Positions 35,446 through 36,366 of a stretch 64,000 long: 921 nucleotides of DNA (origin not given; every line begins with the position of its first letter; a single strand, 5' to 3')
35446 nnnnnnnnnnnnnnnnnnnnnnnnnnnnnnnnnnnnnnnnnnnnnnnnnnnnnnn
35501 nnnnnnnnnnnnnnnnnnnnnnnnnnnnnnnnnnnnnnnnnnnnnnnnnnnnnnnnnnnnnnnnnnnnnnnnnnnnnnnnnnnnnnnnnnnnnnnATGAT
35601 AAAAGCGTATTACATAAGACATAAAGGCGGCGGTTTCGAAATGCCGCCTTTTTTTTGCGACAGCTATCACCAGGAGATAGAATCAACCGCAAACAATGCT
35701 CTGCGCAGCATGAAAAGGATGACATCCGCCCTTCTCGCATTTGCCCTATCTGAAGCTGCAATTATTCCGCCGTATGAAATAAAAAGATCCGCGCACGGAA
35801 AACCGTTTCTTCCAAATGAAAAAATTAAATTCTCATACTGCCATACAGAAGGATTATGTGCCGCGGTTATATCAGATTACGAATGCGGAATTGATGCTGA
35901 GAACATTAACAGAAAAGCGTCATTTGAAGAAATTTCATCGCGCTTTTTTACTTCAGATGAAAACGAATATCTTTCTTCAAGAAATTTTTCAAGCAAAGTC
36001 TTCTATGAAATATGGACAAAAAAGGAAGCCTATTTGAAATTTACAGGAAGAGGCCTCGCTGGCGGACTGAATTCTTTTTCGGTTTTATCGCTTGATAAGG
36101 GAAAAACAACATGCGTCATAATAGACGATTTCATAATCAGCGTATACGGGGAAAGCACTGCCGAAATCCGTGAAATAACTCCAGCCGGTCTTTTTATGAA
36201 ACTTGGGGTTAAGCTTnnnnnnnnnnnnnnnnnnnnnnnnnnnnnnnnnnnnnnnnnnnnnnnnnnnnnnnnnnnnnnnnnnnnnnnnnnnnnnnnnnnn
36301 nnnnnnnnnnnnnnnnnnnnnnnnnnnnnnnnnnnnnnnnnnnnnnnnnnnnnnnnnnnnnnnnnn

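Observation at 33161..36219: CoADR-rhodanese-TusA-DsrE mega-protein translationally coupled to a 4'-phosphopantetheinyl transferase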

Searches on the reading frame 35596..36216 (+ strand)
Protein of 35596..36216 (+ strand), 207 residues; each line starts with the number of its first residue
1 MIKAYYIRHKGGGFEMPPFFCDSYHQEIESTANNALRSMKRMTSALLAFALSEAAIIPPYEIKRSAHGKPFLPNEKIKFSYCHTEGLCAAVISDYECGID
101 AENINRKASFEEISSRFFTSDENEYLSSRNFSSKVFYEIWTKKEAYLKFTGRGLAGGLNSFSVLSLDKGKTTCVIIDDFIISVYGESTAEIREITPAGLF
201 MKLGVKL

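Call 7: search_protein_families(library=pfam, proteins=[window:35596-36216:+], max_evalue=0.01)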
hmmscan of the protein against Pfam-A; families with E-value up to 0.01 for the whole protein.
window:35596-36216:+ (207 aa): 1 family
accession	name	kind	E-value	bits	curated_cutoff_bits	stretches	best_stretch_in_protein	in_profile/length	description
PF01648.25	ACPS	-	3.3e-16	59.8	25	1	97-178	2-91/111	4'-phosphopantetheinyl transferase superfamily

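Call 9: search_protein_families(library=ncbifam, proteins=[window:35596-36216:+], max_evalue=0.001)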
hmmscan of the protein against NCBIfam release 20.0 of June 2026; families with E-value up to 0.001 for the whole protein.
window:35596-36216:+ (207 aa): 6 families
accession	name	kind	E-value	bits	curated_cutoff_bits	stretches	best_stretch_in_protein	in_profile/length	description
NF047349.1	4PPT_AusB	equivalog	4.6e-16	58.9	225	1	38-166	39-164/205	aureusimine biosynthesis 4'-phosphopantetheinyl transferase AusB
NF042922.1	4PPT_HetI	equivalog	3.9e-14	52.5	370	1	65-155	87-184/235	4'-phosphopantetheinyl transferase HetI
NF007676.0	PRK10351.1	equivalog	3.1e-13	49.8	174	1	41-152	30-145/195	4'-phosphopantetheinyl transferase AcpT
TIGR00556.1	pantethn_trn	domain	4e-08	33.4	45.35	1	95-175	3-92/128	phosphopantetheine--protein transferase domain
NF011250.0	PRK14656.1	equivalog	6.4e-06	26.3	175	1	99-159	7-72/126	holo-[acyl-carrier-protein] synthase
NF007604.0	PRK10251.1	equivalog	2.7e-05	23.8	169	1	70-179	81-190/209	enterobactin synthase subunit EntD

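Call 16: find_homologous_proteins(query=window:35596-36216:+, max_evalue=0.001)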
Query window:35596-36216:+ (207 aa): 65 proteins with E <= 0.001 among 250 candidates.
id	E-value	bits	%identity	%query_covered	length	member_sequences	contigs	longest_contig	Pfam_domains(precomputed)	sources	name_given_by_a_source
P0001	8.3e-125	432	94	100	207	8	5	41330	PF01648.26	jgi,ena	-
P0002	9.7e-116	403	87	100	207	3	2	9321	PF01648.26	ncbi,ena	-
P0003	5.7e-115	400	86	100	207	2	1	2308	PF01648.26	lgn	-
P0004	2.3e-108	379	83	100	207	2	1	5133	PF01648.26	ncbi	-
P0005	9.6e-105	367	79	100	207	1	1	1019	PF01648.26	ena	-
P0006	3.7e-94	332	73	100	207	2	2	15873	PF01648.26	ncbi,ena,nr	ncbi:MAG: 4'-phosphopantetheinyl transferase superfamily protein [Spirochaetes bacterium]|nr:4'-phos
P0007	2.4e-93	330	71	100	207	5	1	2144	PF01648.26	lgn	-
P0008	8.0e-92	325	71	100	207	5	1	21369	PF01648.26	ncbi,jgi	jgi:phosphopantetheinyl transferase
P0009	5.2e-91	322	71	100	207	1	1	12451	PF01648.26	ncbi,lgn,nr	ncbi:MAG: 4'-phosphopantetheinyl transferase superfamily protein [Spirochaetes bacterium]|nr:4'-phos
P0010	3.1e-86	307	74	90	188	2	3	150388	PF01648.26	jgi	-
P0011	1.5e-23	102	45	64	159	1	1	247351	PF01648.26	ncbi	-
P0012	2.4e-23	101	43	76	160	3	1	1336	PF01648.26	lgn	-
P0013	1.0e-19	89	44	59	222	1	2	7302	PF01648.26,PF22624.2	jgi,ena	-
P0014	1.1e-18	86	44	57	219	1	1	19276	PF01648.26,PF22624.2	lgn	-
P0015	3.1e-18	85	41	61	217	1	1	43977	PF01648.26,PF22624.2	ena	-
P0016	7.3e-18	83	44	58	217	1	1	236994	PF01648.26,PF22624.2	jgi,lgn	jgi:4'-phosphopantetheinyl transferase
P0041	6.1e-14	71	40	64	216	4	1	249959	PF01648.26,PF22624.2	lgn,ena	-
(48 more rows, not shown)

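Call 19: find_encoding_contigs(protein=P0010, flank=8000, max_places=3)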
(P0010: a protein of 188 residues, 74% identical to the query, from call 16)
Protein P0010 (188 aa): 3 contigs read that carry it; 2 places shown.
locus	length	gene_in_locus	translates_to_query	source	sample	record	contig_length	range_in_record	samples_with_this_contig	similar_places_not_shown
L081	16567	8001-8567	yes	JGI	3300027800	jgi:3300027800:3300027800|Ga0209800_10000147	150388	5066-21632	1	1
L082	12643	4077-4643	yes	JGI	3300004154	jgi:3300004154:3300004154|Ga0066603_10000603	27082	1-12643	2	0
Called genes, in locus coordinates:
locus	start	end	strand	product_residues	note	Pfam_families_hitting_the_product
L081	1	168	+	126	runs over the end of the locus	-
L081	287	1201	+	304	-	PF13414:TPR_11 (faint), PF13428:TPR_14 (faint), PF13432:TPR_16 (faint), PF14559:TPR_19 (faint), PF13431:TPR_17 (faint), PF00515:TPR_1 (weak), PF07719:TPR_2 (weak), PF13424:TPR_12 (weak), +2 more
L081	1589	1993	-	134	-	-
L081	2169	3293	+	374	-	PF01139:RtcB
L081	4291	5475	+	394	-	PF00999:Na_H_Exchanger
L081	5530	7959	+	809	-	PF07992:Pyr_redox_2, PF13738:Pyr_redox_3, PF00070:Pyr_redox, PF02852:Pyr_redox_dim, PF00581:Rhodanese, PF01206:TusA, PF02635:DsrE (weak), PF13686:DrsE_2, +1 more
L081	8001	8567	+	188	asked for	PF01648:ACPS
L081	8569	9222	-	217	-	PF00834:Ribul_P_3_epim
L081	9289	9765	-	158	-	PF03692:CxxCxxCC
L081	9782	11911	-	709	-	PF04055:Radical_SAM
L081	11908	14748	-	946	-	PF26550:Tricorn_2nd (faint), PF26549:Tricorn_N (faint), PF07676:PD40 (faint)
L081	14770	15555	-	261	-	PF18979:DUF5715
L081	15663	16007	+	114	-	PF19762:DUF6249 (weak)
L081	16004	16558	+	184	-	PF04542:Sigma70_r2, PF08281:Sigma70_r4_2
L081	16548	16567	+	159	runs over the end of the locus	-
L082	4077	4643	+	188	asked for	PF01648:ACPS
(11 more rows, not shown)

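Call 20: find_encoding_contigs(protein=P0011, flank=8000, max_places=2)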
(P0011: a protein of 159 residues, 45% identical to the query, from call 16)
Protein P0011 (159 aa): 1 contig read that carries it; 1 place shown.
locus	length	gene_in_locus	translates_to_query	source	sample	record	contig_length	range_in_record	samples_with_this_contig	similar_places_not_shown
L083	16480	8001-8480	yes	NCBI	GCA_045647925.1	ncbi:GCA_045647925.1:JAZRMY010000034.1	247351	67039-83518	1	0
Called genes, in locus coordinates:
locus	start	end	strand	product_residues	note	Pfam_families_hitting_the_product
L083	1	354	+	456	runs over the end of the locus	PF00370:FGGY_N, PF02782:FGGY_C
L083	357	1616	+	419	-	PF06134:RhaA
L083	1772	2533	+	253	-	PF04542:Sigma70_r2, PF04539:Sigma70_r3 (weak), PF01381:HTH_3 (faint), PF08281:Sigma70_r4_2 (faint), PF04545:Sigma70_r4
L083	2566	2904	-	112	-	-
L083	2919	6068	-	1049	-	PF00133:tRNA-synt_1, PF01921:tRNA-synt_1f (faint), PF09334:tRNA-synt_1g, PF08264:Anticodon_1, PF19302:DUF5915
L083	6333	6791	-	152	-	-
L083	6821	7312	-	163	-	PF01467:CTP_transf_like, PF08218:Citrate_ly_lig (weak)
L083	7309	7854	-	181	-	PF03602:Cons_hypoth95, PF02086:MethyltransfD12 (faint), PF05175:MTS, PF13847:Methyltransf_31 (weak), PF13649:Methyltransf_25 (weak)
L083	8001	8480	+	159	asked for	PF01648:ACPS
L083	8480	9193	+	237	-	PF01643:Acyl-ACP_TE, PF20791:Acyl-ACP_TE_C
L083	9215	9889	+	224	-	PF00657:Lipase_GDSL, PF13472:Lipase_GDSL_2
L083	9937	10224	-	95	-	PF03992:ABM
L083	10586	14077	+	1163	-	PF00404:Dockerin_1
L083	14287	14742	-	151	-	PF13527:Acetyltransf_9, PF13673:Acetyltransf_10 (weak), PF00583:Acetyltransf_1, PF13508:Acetyltransf_7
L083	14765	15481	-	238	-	PF13489:Methyltransf_23 (weak), PF02353:CMAS (faint), PF13847:Methyltransf_31 (weak), PF08241:Methyltransf_11, PF13649:Methyltransf_25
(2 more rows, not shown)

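Call 42: find_encoding_contigs(protein=P0016, flank=4000, max_places=1)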
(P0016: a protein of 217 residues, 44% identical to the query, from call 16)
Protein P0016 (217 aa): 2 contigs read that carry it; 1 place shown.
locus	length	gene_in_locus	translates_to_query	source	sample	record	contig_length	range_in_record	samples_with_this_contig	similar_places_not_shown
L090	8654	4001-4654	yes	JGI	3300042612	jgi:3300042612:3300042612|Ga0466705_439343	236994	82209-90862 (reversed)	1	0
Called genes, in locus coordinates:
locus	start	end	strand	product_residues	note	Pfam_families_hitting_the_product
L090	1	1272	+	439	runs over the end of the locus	PF00664:ABC_membrane, PF02463:SMC_N (weak), PF00005:ABC_tran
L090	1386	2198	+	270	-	PF08902:DUF1848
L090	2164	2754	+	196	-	PF01928:CYTH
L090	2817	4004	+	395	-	PF00438:S-AdoMet_synt_N, PF02772:S-AdoMet_synt_M, PF02773:S-AdoMet_synt_C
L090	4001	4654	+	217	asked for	PF22624:AASDHPPT_N, PF01648:ACPS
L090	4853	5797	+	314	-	PF02899:Phage_int_SAM_1 (faint), PF13495:Phage_int_SAM_4 (faint), PF00589:Phage_integrase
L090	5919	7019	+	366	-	-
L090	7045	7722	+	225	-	PF00438:S-AdoMet_synt_N, PF02772:S-AdoMet_synt_M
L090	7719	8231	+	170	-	PF02773:S-AdoMet_synt_C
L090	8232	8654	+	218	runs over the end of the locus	PF22624:AASDHPPT_N, PF01648:ACPS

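Call 43: find_encoding_contigs(protein=P0041, flank=4000, max_places=1)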
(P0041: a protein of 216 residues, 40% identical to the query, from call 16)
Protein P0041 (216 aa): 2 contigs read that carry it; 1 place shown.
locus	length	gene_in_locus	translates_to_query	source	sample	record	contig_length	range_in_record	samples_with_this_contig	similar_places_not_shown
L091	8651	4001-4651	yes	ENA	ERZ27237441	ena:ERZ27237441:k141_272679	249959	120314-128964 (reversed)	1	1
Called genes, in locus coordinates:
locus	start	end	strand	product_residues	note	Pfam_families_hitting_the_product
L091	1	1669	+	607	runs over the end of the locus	PF02776:TPP_enzyme_N (faint), PF01855:POR_N, PF02775:TPP_enzyme_C, PF13237:Fer4_10 (weak), PF12838:Fer4_7 (weak), PF14697:Fer4_21, PF00037:Fer4, PF12837:Fer4_6 (weak), +1 more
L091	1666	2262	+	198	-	PF01558:POR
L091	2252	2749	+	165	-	-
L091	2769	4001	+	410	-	PF00501:AMP-binding, PF14535:AMP-binding_C_2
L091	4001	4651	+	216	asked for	PF22624:AASDHPPT_N, PF01648:ACPS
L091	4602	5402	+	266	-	PF01026:TatD_DNase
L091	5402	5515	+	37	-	-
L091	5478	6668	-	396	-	PF00150:Cellulase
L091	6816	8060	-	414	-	PF02492:cobW, PF07683:CobW_C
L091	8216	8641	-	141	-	PF12647:RNHCP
